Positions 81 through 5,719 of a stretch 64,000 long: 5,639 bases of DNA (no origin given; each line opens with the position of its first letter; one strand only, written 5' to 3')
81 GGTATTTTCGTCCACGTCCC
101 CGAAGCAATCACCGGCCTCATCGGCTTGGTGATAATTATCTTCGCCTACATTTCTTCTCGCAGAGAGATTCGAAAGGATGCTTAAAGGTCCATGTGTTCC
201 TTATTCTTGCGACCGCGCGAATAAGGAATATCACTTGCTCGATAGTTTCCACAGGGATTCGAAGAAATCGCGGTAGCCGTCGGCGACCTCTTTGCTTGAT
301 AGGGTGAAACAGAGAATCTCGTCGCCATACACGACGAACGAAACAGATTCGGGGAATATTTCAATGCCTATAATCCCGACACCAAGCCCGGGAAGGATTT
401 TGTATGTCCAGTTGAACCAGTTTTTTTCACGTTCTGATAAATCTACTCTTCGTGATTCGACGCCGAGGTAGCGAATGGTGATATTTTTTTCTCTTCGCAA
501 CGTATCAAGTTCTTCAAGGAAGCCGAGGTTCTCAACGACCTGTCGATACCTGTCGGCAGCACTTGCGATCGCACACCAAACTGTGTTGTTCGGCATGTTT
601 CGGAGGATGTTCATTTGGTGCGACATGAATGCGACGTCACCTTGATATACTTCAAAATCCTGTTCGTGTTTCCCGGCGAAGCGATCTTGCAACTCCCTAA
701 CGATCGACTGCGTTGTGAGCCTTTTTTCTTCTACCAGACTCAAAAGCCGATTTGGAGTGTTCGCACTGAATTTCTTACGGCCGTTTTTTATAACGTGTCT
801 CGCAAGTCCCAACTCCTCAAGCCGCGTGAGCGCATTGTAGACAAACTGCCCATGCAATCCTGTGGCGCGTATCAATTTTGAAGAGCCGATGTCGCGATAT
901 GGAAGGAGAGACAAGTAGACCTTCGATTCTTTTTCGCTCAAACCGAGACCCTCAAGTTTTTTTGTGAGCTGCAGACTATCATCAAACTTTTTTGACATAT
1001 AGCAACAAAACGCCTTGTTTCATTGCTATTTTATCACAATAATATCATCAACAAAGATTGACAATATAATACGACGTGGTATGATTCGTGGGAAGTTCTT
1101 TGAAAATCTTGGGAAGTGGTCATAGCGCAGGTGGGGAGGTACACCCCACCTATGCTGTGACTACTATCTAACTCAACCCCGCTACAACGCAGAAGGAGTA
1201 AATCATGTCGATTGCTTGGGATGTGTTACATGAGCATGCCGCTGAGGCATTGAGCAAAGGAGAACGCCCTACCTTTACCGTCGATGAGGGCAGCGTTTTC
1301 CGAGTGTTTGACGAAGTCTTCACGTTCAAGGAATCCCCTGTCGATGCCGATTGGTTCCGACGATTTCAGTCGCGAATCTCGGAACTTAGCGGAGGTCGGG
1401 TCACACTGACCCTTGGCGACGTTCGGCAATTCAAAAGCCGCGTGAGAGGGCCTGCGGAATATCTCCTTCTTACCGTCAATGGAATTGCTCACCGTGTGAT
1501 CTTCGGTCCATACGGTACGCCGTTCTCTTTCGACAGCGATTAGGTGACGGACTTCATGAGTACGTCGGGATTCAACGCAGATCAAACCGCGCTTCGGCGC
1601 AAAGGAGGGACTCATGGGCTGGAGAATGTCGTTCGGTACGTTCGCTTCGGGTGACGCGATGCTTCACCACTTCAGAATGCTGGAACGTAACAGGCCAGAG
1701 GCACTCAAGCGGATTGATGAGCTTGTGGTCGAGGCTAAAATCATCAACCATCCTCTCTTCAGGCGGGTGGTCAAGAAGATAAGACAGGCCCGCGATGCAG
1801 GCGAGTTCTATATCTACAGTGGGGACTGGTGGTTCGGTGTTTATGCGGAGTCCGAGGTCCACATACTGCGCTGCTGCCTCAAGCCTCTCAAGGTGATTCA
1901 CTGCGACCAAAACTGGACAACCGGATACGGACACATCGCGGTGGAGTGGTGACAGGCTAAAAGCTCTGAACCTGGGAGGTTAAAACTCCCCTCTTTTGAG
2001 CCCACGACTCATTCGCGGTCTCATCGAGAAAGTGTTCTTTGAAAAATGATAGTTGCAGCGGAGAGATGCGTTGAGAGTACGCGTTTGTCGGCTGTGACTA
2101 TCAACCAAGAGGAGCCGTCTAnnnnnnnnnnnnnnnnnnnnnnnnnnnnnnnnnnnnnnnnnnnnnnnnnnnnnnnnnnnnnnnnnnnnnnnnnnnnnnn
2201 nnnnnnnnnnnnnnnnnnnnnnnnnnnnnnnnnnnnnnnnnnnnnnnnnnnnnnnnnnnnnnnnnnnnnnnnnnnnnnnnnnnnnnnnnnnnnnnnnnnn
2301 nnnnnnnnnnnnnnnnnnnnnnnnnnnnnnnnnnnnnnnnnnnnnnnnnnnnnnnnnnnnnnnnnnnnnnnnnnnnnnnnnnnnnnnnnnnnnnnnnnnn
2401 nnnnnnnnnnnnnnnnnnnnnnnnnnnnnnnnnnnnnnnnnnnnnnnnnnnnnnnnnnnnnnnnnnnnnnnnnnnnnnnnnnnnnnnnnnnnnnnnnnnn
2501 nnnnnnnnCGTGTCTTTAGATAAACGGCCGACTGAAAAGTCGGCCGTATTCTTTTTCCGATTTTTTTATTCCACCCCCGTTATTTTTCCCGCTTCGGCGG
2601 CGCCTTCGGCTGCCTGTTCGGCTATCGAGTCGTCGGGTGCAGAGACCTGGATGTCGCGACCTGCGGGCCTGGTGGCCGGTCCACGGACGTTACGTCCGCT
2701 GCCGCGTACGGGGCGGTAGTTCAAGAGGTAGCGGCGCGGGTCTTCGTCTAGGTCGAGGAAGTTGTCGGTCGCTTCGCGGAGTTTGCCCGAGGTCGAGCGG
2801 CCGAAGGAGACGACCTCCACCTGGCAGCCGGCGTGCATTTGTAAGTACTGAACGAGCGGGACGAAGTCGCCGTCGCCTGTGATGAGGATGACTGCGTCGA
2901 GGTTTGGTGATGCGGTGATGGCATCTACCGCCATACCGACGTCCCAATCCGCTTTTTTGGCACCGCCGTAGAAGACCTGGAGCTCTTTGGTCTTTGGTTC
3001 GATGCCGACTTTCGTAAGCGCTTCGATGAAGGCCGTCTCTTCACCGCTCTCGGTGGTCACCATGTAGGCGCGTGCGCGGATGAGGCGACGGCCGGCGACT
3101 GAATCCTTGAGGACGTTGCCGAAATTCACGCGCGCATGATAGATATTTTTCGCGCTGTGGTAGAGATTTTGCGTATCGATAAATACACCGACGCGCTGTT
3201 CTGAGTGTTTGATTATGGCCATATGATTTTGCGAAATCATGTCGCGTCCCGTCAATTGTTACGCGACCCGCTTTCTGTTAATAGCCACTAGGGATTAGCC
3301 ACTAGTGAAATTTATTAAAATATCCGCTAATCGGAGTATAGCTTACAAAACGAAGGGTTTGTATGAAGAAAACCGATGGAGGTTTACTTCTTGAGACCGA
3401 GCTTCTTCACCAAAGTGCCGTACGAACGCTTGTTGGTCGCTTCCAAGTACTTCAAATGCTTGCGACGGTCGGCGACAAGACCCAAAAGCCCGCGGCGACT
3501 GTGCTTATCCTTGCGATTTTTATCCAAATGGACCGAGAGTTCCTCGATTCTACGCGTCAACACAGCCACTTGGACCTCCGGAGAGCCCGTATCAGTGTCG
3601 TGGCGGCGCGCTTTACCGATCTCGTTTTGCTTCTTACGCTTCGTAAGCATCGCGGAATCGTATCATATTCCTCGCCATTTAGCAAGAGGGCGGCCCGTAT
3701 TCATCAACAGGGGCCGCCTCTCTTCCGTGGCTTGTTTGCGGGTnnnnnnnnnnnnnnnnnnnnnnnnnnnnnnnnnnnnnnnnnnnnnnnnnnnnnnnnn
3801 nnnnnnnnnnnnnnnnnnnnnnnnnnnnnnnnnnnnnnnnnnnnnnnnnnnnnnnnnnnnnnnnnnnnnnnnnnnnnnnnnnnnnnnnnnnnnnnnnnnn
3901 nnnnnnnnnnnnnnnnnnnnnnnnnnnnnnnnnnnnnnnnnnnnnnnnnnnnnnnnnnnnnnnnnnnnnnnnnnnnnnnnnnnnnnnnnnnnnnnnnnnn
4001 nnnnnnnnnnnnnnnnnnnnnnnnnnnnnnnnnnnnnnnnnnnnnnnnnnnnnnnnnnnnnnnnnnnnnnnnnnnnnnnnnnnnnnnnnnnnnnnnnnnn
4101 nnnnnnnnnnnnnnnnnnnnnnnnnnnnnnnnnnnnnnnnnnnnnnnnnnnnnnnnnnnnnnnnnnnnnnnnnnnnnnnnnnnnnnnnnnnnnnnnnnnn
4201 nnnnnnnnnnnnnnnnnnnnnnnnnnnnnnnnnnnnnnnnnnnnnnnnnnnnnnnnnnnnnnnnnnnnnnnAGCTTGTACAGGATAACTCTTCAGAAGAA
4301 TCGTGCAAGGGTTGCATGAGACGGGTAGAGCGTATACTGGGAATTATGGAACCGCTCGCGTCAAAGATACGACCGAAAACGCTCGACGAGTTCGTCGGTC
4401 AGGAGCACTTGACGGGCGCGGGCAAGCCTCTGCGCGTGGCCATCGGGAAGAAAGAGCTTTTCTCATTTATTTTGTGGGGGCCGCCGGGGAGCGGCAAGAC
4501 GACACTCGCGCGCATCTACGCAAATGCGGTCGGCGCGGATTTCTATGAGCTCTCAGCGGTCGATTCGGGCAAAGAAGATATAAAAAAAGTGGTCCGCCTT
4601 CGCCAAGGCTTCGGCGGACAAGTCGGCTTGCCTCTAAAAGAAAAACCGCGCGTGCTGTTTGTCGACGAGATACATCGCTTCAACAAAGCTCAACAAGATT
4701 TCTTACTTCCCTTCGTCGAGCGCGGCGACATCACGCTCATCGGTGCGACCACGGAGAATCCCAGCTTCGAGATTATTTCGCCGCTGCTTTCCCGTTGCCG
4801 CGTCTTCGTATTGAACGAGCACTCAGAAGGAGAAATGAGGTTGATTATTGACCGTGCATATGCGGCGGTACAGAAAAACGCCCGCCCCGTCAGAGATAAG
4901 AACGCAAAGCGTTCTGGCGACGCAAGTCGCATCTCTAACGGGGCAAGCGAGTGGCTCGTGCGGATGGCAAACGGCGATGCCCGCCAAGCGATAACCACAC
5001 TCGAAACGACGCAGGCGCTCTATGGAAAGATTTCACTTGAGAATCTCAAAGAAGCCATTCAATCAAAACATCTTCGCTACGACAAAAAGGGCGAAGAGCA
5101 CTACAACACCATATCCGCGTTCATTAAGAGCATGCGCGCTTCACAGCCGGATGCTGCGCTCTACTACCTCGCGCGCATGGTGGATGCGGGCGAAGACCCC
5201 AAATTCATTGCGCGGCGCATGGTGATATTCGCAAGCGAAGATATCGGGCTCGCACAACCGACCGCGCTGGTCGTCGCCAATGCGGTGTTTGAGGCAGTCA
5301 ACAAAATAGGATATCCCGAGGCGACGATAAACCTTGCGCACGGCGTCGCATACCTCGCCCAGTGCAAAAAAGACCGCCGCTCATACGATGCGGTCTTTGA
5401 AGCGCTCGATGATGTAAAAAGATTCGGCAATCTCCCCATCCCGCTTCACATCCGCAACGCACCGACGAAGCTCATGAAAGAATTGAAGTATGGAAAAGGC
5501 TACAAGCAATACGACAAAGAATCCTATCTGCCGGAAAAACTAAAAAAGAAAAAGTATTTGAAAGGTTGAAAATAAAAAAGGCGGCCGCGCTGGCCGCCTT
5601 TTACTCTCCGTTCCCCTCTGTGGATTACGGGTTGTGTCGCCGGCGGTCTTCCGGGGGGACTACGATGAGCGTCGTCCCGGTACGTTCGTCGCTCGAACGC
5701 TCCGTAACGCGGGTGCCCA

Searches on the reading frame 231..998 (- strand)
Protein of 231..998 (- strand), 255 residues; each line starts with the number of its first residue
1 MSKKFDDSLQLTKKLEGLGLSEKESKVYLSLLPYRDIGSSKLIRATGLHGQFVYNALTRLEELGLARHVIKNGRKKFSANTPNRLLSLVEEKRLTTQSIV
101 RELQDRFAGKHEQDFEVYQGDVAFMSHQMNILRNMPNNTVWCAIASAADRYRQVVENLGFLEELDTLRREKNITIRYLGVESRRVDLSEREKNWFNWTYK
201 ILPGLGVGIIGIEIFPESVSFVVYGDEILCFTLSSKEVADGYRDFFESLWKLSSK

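Call 27: search_protein_families(library=pfam, proteins=[window:231-998:-], max_evalue=0.001)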
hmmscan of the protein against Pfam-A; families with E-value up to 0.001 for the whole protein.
window:231-998:- (255 aa): 1 family
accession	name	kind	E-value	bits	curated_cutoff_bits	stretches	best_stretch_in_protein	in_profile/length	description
PF01978.25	TrmB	-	1.3e-08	35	25.6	1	15-80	1-65/68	Sugar-specific transcriptional regulator TrmB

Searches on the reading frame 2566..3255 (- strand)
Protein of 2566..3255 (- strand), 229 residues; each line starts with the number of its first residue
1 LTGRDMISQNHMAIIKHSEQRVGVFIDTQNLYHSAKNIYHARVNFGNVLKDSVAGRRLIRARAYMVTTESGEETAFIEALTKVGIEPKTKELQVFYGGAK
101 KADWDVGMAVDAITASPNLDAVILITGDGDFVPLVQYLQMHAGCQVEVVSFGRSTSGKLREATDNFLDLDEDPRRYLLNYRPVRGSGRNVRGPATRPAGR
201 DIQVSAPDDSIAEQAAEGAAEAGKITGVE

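Call 27: search_protein_families(library=pfam, proteins=[window:2566-3255:-], max_evalue=0.001)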
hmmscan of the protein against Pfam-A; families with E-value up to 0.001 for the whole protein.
window:2566-3255:- (229 aa): 1 family
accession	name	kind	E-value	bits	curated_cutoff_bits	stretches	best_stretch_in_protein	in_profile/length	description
PF01936.24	NYN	-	1.8e-33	116.5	24.2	1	21-170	1-145/145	NYN domain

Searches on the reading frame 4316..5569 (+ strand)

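Call 27: search_protein_families(library=pfam, proteins=[window:4316-5569:+], max_evalue=0.001)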
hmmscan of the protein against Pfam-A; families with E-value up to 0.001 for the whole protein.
window:4316-5569:+ (417 aa): 13 families
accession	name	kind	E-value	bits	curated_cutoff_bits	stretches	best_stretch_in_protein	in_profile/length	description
PF12002.13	MgsA_C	-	3.9e-51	173.7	27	1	276-415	2-148/167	MgsA AAA+ ATPase C terminal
PF16193.11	AAA_assoc_2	-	1.9e-23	82.9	34.3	1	205-274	6-81/81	AAA C-terminal domain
PF00004.35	AAA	-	7.9e-16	59.1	21.2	1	52-165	2-127/131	ATPase family associated with various cellular activities (AAA)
PF05496.18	RuvB_N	-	3.8e-13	49.9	27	1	18-141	1-115/159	Holliday junction DNA helicase RuvB P-loop domain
PF07728.20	AAA_5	-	1.1e-07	32.3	22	1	51-144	2-100/139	AAA domain (dynein-related subfamily)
PF13191.12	AAA_16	-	2.5e-06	28.5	32.6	0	50-75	26-51/167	AAA ATPase domain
PF13401.12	AAA_22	-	4.3e-05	24.3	27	0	52-124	9-80/130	AAA domain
PF01078.27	Mg_chelatase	-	8.2e-05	22.5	20.3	0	39-67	15-41/207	Magnesium chelatase, subunit ChlI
PF20720.3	nSTAND3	-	0.00054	20.1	27.2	0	52-93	21-61/155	Novel STAND NTPase 3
PF06068.19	TIP49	-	0.00054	19.7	23.8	1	23-114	23-118/347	TIP49 P-loop domain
PF13173.12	AAA_14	-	0.00072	20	27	0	52-164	6-118/129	AAA domain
PF00158.32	Sigma54_activat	-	0.00091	19.4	20.2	0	113-148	96-131/168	Sigma-54 interaction domain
PF07724.20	AAA_2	-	0.00093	19.7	27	0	47-140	2-105/166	AAA domain (Cdc48 subfamily)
